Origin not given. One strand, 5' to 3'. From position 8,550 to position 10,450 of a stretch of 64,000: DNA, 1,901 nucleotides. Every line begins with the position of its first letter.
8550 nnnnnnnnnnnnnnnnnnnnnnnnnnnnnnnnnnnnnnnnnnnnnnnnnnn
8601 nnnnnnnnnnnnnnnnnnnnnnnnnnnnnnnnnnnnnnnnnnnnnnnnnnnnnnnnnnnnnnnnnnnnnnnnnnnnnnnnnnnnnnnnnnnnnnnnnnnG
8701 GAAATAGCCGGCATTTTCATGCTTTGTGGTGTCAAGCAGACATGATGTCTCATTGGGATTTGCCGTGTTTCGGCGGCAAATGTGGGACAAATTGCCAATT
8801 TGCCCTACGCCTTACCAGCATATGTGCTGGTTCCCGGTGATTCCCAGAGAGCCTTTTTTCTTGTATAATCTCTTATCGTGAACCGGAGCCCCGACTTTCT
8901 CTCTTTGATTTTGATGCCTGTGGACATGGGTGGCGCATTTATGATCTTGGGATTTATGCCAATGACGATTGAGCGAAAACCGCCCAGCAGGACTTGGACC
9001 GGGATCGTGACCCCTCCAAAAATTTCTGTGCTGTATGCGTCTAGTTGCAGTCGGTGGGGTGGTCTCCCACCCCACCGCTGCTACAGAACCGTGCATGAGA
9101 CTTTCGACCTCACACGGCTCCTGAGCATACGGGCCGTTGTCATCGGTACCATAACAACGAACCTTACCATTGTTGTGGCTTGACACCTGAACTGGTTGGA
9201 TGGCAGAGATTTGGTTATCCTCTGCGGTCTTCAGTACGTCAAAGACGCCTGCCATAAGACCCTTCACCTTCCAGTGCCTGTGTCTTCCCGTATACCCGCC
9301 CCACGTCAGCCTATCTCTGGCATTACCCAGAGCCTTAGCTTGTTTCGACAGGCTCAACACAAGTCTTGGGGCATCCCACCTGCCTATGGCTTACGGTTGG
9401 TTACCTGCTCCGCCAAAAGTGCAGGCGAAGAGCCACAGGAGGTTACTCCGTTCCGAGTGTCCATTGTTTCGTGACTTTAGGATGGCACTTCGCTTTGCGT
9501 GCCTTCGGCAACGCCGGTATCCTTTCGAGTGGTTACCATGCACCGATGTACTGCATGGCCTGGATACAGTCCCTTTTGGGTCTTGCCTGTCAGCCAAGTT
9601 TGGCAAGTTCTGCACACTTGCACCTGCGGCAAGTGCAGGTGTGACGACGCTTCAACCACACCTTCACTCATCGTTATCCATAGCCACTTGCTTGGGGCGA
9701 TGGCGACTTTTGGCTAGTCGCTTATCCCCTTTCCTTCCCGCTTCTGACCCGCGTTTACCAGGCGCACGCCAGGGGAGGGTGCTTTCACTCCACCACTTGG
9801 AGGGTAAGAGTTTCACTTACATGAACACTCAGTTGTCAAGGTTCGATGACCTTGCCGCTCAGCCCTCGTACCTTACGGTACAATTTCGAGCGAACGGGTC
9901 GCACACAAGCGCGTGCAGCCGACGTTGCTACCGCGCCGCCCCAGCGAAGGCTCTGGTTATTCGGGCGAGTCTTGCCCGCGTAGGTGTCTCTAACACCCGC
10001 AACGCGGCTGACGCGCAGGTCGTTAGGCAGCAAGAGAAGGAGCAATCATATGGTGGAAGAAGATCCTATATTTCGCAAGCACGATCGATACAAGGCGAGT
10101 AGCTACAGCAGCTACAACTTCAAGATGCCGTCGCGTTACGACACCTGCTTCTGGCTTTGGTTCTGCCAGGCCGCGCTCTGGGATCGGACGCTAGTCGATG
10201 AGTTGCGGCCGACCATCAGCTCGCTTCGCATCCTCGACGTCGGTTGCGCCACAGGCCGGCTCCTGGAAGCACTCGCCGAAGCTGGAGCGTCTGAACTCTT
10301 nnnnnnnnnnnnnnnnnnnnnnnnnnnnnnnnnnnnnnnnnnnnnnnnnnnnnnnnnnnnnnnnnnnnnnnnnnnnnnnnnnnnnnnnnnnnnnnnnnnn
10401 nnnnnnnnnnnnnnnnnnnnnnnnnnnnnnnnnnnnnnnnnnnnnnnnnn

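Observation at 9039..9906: ORF-less group II intron inserted antisense inside the R'' box of an attC site (TTGT/T junction)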

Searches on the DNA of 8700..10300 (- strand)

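Call 11: search_rna_families(source=window, start=8700, end=10300, threshold=evalue, max_evalue=10, show_alignments=4)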
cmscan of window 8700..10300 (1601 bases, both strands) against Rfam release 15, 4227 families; matches with E-value up to 10: 6.
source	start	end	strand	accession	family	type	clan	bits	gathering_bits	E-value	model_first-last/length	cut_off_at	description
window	9044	9122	-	RF00029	Intron_gpII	Intron;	-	57.6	40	2.6e-10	1-77/77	no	Group II catalytic intron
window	9082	9122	-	RF04357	Plastid-ndhA-ndhB-2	Intron;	CL00155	42.2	53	1.1e-07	2-41/41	no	Plastid-ndhA-ndhB-2 group II-D5 intron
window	9023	9084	-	RF01759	sucC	Cis-reg;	-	20.4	50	0.23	1-70/70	no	sucC RNA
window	10229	10284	-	RF01786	c-di-GMP-II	Cis-reg; riboswitch;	CL00127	19.6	53.5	0.56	1-84/84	no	Cyclic di-GMP-II riboswitch aptamer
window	9085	9120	-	RF04336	Plastid-petD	Intron;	-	15.6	65.5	5.9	10-44/47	no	Plastid-petD group II-D5 intron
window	8987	9074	-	RF03086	chrB-b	Cis-reg;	-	15.4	36.5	2.9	1-49/49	no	chrB-b RNA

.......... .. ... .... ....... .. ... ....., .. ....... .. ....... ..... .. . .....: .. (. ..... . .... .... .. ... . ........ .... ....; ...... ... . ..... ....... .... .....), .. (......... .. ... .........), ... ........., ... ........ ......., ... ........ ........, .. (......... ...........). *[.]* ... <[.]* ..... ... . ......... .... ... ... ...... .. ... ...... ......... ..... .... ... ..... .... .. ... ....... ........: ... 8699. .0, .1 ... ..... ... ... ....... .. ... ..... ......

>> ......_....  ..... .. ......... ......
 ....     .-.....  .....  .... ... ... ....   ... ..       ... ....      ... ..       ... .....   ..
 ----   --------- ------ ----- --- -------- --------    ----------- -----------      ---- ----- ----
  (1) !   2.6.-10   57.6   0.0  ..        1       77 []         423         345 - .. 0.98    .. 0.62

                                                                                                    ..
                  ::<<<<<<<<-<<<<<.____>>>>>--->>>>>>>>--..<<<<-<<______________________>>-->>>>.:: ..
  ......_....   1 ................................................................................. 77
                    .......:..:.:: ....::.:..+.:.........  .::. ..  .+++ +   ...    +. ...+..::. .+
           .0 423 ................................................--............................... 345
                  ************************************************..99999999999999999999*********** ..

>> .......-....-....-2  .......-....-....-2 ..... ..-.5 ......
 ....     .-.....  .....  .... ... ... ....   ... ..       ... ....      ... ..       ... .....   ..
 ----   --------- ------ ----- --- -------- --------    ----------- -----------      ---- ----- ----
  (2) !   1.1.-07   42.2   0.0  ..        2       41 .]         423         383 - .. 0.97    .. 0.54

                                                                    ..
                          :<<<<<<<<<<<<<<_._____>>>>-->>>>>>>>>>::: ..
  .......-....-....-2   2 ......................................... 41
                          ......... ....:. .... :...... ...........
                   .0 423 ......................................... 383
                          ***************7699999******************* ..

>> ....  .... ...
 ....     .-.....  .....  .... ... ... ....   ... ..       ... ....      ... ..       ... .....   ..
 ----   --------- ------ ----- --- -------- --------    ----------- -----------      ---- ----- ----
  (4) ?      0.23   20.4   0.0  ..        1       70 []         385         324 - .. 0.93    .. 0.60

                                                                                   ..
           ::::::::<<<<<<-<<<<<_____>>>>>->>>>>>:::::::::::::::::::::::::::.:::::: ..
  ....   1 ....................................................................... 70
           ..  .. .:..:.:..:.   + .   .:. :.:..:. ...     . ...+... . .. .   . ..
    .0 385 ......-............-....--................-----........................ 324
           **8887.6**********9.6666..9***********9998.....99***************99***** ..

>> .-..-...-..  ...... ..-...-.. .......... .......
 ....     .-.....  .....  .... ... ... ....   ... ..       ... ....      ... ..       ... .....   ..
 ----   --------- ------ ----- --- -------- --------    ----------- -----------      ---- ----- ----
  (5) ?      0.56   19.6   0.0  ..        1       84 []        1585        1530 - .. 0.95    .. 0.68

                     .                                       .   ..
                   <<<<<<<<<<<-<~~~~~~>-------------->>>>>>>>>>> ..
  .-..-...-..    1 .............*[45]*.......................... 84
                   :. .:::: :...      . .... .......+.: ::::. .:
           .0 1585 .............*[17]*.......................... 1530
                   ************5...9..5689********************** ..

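Call 13: search_dna_similar(query=window:9044-9904:-, collection=plasmids, mode=distant, max_evalue=0.001, max_rows=25)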
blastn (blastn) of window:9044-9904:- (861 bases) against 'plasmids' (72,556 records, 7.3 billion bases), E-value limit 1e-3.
Records with a match: 12; places in all: 13; records where one place covers at least 80% of the query: 0.
Best place of each record, by identity: 95-99% 1; 90-95% 5; 80-90% 5; 60-80% 1.
By first word of the organism name: Acaryochloris 5; Planktothrix 2; Nostoc 1; Crinalium 1; Hymenobacter 1; Tolypothrix 1; Klebsiella 1.
By predicted mobility (MOB-suite, as given by PLSDB): non-mobilizable 5; mobilizable 4; conjugative 3.
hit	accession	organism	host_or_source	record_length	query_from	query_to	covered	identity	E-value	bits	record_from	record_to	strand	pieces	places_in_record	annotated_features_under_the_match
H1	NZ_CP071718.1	Acaryochloris sp. 'Moss Beach'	culture,intertidal zone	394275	753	821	8%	87.1%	1e-11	80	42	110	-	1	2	none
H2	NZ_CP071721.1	Acaryochloris sp. 'Moss Beach'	culture,intertidal zone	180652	753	821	8%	87.1%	1e-11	80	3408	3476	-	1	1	none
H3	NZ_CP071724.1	Acaryochloris sp. 'Moss Beach'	culture,intertidal zone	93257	753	821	8%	87.1%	1e-11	80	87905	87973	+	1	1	none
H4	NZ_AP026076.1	Acaryochloris marina MBIC10699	cell culture,Ascidian, Diplosoma similis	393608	753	821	8%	87.1%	1e-11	80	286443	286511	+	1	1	none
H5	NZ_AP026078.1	Acaryochloris marina MBIC10699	cell culture,Ascidian, Diplosoma similis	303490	753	821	8%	87.1%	1e-11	80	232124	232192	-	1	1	none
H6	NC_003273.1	Nostoc sp. PCC 7120 = FACHB-418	-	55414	61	125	8%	78.8%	4e-4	54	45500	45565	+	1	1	none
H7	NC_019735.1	Crinalium epipsammum PCC 9333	-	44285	780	824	5%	91.1%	3e-6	61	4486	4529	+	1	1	none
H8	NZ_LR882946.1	Planktothrix agardhii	-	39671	783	827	5%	91.1%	3e-6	61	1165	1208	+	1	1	none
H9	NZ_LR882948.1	Planktothrix agardhii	-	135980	783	827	5%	91.1%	3e-6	61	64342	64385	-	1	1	none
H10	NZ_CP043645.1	Hymenobacter sp. NBH84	pure culture,soil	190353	783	824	5%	92.9%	1e-5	60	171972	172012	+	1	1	ltrA: group II intron reverse transcriptase/maturase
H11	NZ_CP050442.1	Tolypothrix sp. PCC 7910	cell culture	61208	563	600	4%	94.7%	3e-6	61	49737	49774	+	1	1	none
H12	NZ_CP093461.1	Klebsiella pneumoniae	Homo sapiens,Isolated from catheter ...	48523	785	820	4%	97.2%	4e-5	58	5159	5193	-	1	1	none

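Call 16: get_annotated_region(hit=H4, flank=3500)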
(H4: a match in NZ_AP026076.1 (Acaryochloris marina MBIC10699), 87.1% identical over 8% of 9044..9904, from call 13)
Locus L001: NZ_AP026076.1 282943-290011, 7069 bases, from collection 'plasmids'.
description: Acaryochloris marina MBIC10699 plasmid pREC1, complete sequence
organism: Acaryochloris marina MBIC10699 (NCBI taxid 2954813)
taxonomy: Bacteria; Cyanobacteriota; Cyanophyceae; Acaryochloridales; Acaryochloridaceae; Acaryochloris; Acaryochloris marina; Acaryochloris marina MBIC10699
host: -; source: cell culture,Ascidian, Diplosoma similis; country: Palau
typing (MOB-suite, as given by PLSDB): conjugative; relaxase MOBF; mating-pair formation MPF_T
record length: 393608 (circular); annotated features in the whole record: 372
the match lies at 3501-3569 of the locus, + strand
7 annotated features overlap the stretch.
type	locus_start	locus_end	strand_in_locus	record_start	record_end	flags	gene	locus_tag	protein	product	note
CDS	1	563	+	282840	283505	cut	-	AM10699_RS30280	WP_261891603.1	hypothetical protein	-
CDS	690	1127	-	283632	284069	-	-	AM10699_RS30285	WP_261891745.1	double-stranded RNA binding motif domain-containing protein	-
CDS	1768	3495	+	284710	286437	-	-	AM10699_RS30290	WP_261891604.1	reverse transcriptase domain-containing protein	-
CDS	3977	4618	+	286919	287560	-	-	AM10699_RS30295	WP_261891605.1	ParA family protein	-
CDS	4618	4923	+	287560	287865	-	-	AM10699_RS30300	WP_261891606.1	hypothetical protein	-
CDS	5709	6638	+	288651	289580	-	-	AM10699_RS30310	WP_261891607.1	alpha/beta hydrolase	-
CDS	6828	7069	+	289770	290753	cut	-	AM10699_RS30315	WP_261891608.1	DUF6792 domain-containing protein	-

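Call 17: get_annotated_region(hit=H6, flank=3500)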
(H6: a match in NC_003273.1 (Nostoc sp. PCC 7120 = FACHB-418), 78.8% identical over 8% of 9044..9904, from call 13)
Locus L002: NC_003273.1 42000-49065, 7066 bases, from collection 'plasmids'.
description: Nostoc sp. PCC 7120 = FACHB-418 plasmid pCC7120delta, complete sequence
organism: Nostoc sp. PCC 7120 = FACHB-418 (NCBI taxid 103690)
taxonomy: Bacteria; Cyanobacteriota; Cyanophyceae; Nostocales; Nostocaceae; Nostoc; Nostoc sp. PCC 7120 = FACHB-418
host: -; source: -; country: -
typing (MOB-suite, as given by PLSDB): mobilizable; replicon rep_cluster_1735; relaxase MOBV
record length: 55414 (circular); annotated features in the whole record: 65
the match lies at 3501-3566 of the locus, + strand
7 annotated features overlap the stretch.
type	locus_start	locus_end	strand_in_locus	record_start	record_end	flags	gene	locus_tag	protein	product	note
CDS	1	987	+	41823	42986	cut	-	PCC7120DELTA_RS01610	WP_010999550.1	HNH endonuclease domain-containing protein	-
CDS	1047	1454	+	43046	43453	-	-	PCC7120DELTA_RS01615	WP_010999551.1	hypothetical protein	-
CDS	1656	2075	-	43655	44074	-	-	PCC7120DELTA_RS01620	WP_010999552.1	hypothetical protein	-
CDS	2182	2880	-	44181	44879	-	-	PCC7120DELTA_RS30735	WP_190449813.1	IS982 family transposase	-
CDS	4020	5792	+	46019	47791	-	ltrA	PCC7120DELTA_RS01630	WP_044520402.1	group II intron reverse transcriptase/maturase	GO:0000373 - Group II intron splicing [Evidence IEA]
CDS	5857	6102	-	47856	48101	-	-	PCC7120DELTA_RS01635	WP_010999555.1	hypothetical protein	-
CDS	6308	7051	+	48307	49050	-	-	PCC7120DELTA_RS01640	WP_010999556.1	ParA family protein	-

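Call 19: get_annotated_region(hit=H11, flank=3500)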
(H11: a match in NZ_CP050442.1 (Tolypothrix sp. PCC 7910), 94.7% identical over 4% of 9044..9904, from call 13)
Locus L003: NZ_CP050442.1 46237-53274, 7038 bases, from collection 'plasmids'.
description: Tolypothrix sp. PCC 7910 plasmid unnamed2, complete sequence
organism: Tolypothrix sp. PCC 7910 (NCBI taxid 2099387)
taxonomy: Bacteria; Cyanobacteriota; Cyanophyceae; Nostocales; Tolypothrichaceae; Tolypothrix; Tolypothrix sp. PCC 7910
host: -; source: cell culture; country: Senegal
typing (MOB-suite, as given by PLSDB): mobilizable; relaxase MOBF
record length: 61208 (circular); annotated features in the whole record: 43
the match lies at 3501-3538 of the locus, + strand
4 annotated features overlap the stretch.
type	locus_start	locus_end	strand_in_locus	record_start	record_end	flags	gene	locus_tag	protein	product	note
CDS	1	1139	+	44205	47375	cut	-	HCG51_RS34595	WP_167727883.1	efflux RND transporter permease subunit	-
CDS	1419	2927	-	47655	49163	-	-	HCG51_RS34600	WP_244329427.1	IS1634 family transposase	-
CDS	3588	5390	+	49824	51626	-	ltrA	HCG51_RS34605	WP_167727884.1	group II intron reverse transcriptase/maturase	GO:0000373 - Group II intron splicing [Evidence IEA]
CDS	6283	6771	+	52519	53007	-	-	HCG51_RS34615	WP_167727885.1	DUF2808 domain-containing protein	-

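Call 20: get_annotated_region(hit=H12, flank=3500)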
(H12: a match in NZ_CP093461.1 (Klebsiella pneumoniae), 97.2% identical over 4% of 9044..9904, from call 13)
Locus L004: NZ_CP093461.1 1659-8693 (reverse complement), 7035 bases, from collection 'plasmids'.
description: Klebsiella pneumoniae strain VA684 plasmid pVA684-49, complete sequence
organism: Klebsiella pneumoniae (NCBI taxid 573)
taxonomy: Bacteria; Pseudomonadota; Gammaproteobacteria; Enterobacterales; Enterobacteriaceae; Klebsiella; Klebsiella pneumoniae
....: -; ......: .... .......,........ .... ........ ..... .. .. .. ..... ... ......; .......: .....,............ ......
typing (MOB-suite, as given by PLSDB): conjugative; replicon IncX3; relaxase MOBP; mating-pair formation MPF_T
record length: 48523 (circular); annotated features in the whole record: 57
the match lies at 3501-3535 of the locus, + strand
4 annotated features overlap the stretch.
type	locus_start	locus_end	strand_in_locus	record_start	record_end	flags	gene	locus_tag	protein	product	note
CDS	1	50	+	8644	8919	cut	-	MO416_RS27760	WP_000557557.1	hypothetical protein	-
CDS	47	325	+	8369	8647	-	-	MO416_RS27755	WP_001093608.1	hypothetical protein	-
CDS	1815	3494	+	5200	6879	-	ltrA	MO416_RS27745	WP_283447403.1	group II intron reverse transcriptase/maturase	GO:0000373 - Group II intron splicing [Evidence IEA]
CDS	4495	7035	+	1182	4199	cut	-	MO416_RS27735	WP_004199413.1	Tn3-like element IS3000 family transposase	GO:0006313 - DNA transposition [Evidence IEA]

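Call 44: search_rna_families(sources=[L101, L102, L103], threshold=gathering)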
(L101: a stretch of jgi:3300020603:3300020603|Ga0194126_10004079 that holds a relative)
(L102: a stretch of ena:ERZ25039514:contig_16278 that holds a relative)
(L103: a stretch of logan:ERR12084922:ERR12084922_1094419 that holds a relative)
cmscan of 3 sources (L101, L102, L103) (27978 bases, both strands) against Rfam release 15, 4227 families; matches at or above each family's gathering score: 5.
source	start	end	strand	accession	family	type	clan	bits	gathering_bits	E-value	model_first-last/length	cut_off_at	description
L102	8795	9076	+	RF02005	group-II-D1D4-6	Intron;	CL00102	100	49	2e-27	1-225/225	no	Group II catalytic intron D1-D4-6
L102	7857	7934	-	RF00029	Intron_gpII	Intron;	-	59.5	40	1.6e-09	1-77/77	no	Group II catalytic intron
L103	388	465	-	RF00029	Intron_gpII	Intron;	-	55.9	40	1.2e-08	1-77/77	no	Group II catalytic intron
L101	2061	2139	+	RF00029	Intron_gpII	Intron;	-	53.6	40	4.4e-08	1-77/77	no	Group II catalytic intron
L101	1356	1481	-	RF00029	Intron_gpII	Intron;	-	43.1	40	1.7e-05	1-77/77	no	Group II catalytic intron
